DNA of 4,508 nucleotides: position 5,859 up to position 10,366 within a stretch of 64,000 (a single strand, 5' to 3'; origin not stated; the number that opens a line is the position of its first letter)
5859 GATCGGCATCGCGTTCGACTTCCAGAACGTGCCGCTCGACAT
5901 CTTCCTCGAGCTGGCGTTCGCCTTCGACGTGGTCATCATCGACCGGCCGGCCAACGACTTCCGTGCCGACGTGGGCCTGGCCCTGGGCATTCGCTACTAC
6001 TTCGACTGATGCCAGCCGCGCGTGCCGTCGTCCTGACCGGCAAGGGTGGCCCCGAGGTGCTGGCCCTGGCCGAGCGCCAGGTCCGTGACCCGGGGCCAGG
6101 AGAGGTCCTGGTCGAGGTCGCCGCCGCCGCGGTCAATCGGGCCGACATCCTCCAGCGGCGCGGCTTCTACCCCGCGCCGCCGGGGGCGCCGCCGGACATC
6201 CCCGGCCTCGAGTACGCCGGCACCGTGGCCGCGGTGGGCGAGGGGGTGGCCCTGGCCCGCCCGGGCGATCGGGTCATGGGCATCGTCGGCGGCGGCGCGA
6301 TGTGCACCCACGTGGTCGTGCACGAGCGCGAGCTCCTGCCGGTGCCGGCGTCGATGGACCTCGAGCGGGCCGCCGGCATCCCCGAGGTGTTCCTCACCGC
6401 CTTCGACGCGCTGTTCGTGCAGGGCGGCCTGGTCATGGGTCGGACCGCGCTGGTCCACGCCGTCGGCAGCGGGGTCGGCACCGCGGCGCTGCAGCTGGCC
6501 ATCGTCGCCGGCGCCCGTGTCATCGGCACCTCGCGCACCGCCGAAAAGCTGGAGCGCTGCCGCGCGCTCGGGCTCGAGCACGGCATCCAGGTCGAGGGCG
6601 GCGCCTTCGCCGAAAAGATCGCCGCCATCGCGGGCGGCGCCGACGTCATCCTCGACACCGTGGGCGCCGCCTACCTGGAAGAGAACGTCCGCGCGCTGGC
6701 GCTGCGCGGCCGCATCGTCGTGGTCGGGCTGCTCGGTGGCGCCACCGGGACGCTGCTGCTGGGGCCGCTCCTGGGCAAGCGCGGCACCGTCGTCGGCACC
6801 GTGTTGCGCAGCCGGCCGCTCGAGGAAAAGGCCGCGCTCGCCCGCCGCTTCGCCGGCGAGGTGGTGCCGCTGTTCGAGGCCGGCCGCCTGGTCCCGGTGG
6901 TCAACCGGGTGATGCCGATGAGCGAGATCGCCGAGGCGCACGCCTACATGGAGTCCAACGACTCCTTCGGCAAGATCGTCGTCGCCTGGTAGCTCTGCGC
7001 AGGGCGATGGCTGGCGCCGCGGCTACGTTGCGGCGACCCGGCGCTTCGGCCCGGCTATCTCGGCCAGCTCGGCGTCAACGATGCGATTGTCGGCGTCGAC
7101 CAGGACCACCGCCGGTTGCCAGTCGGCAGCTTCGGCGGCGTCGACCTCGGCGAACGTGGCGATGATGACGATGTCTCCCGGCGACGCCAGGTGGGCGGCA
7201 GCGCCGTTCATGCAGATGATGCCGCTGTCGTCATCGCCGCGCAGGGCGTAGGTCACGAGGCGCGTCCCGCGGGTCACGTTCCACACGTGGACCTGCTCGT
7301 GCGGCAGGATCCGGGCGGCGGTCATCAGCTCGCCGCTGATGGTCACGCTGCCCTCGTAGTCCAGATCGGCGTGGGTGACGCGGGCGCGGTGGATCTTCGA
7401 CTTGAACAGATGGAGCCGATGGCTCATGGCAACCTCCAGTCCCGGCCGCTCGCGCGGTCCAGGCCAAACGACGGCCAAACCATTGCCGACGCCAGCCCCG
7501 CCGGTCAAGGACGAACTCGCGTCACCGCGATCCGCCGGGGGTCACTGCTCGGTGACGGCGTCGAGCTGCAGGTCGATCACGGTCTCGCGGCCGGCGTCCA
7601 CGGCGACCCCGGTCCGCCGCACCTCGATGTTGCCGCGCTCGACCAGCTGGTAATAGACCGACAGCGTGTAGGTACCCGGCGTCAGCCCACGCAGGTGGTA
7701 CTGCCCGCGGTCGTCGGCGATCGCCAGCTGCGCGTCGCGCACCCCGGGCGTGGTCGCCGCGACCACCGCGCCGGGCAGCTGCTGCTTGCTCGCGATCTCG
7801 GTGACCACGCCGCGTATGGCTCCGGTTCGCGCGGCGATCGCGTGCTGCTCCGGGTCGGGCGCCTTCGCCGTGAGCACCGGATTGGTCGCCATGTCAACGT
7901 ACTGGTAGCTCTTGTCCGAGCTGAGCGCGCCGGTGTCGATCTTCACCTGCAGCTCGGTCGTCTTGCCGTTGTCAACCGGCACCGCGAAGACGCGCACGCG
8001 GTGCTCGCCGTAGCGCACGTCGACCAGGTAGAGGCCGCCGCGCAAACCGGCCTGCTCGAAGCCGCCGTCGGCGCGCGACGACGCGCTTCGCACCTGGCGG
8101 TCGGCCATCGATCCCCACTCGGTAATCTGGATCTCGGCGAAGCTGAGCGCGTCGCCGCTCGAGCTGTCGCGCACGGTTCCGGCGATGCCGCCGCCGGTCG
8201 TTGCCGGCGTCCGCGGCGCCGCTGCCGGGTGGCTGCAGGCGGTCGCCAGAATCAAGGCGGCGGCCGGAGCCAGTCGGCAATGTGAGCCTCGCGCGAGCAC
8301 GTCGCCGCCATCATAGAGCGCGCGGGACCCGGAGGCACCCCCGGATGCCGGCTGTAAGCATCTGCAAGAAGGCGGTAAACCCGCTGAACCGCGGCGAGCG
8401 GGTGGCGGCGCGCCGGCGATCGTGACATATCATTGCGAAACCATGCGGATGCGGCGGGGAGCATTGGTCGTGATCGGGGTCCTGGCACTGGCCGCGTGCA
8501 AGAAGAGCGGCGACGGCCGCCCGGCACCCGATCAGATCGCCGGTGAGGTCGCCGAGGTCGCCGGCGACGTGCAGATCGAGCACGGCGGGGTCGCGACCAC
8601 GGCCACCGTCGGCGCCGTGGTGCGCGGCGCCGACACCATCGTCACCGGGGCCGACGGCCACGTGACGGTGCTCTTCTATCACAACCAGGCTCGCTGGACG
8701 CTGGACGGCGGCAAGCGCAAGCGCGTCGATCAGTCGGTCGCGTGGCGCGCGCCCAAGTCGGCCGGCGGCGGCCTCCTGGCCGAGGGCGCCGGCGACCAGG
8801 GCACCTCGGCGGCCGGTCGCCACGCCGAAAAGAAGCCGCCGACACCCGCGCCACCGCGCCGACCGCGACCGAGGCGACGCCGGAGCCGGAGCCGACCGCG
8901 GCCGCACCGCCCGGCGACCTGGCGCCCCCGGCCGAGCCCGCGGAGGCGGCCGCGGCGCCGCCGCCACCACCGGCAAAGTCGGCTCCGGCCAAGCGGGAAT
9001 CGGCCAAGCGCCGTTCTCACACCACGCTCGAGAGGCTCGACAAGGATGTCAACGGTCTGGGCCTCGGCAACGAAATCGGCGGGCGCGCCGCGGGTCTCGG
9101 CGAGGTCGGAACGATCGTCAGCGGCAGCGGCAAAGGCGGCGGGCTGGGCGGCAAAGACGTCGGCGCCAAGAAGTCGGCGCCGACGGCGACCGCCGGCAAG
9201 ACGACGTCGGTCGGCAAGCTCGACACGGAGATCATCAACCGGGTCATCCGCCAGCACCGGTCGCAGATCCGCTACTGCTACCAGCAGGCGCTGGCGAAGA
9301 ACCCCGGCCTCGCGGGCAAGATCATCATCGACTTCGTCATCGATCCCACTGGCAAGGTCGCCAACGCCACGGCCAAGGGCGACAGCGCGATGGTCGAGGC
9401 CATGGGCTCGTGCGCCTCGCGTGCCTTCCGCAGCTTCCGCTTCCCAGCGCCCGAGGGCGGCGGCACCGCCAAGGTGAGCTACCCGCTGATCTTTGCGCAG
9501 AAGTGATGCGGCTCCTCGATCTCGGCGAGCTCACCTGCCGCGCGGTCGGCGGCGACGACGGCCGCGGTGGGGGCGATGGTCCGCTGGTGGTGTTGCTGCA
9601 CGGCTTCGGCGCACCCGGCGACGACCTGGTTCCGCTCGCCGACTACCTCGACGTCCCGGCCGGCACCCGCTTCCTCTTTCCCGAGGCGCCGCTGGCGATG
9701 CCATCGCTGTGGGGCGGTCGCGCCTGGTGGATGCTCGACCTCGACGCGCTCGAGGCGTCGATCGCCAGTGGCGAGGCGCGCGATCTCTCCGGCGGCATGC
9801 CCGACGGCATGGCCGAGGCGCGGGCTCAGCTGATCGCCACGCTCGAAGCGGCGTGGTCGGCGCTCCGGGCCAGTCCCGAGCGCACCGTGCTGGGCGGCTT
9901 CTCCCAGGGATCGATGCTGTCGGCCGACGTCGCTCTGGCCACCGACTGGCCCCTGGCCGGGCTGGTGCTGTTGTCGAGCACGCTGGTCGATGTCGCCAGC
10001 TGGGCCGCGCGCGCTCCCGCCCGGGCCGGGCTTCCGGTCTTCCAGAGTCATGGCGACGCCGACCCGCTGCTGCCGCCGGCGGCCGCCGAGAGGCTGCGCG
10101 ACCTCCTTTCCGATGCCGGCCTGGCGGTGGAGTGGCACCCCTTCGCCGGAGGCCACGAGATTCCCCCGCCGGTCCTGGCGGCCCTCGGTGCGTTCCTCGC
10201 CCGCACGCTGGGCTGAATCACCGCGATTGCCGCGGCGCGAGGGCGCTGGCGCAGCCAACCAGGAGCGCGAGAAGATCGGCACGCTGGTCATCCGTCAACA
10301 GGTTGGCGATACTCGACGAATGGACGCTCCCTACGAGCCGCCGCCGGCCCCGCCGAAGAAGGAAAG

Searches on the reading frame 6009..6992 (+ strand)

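Call 75: search_protein_families(library=pfam, proteins=[window:6009-6992:+], max_evalue=0.0001)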
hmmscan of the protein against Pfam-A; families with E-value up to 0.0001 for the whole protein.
window:6009-6992:+ (327 aa): 3 families
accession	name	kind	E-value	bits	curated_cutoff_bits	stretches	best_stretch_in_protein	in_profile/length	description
PF00107.32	ADH_zinc_N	-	2.5e-24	86.1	31.8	1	155-276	1-123/129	Zinc-binding dehydrogenase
PF13602.12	ADH_zinc_N_2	-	1e-18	69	27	1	189-325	3-134/134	Zinc-binding dehydrogenase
PF08240.17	ADH_N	-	3e-16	60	23.5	1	29-113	1-103/104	Alcohol dehydrogenase GroES-like domain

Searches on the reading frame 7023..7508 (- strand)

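Call 52: search_protein_families(library=pfam, proteins=[window:7023-7508:-], max_evalue=0.001)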
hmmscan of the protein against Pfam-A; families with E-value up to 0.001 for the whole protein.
window:7023-7508:- (161 aa): 1 family
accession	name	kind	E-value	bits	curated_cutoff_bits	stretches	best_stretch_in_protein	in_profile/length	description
PF02261.22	Asp_decarbox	-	2.5e-45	153.5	25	1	33-143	4-114/115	Aspartate decarboxylase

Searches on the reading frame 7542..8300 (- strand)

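Call 37: search_protein_families(library=pfam, proteins=[window:7542-8300:-], max_evalue=0.001)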
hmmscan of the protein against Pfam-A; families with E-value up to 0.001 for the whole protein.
window:7542-8300:- (252 aa): 2 families
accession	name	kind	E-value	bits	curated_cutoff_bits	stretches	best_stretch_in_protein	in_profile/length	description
PF13620.12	CarboxypepD_reg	-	1.2e-21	77.2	32.3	2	162-246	2-81/82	Carboxypeptidase regulatory-like domain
PF13715.12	CarbopepD_reg_2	-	1.6e-09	38.1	32.2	1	162-218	1-53/88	CarboxypepD_reg-like domain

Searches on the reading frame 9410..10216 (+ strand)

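Call 37: search_protein_families(library=pfam, proteins=[window:9410-10216:+], max_evalue=0.001)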
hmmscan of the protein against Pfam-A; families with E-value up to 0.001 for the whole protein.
window:9410-10216:+ (268 aa): 2 families
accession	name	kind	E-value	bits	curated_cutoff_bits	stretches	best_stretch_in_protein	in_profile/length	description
PF02230.22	Abhydrolase_2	-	1.7e-24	87.3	23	1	58-265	15-215/217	Phospholipase/Carboxylesterase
PF00561.26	Abhydrolase_1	-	0.00025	21.2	25.8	0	59-192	2-103/245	alpha/beta hydrolase fold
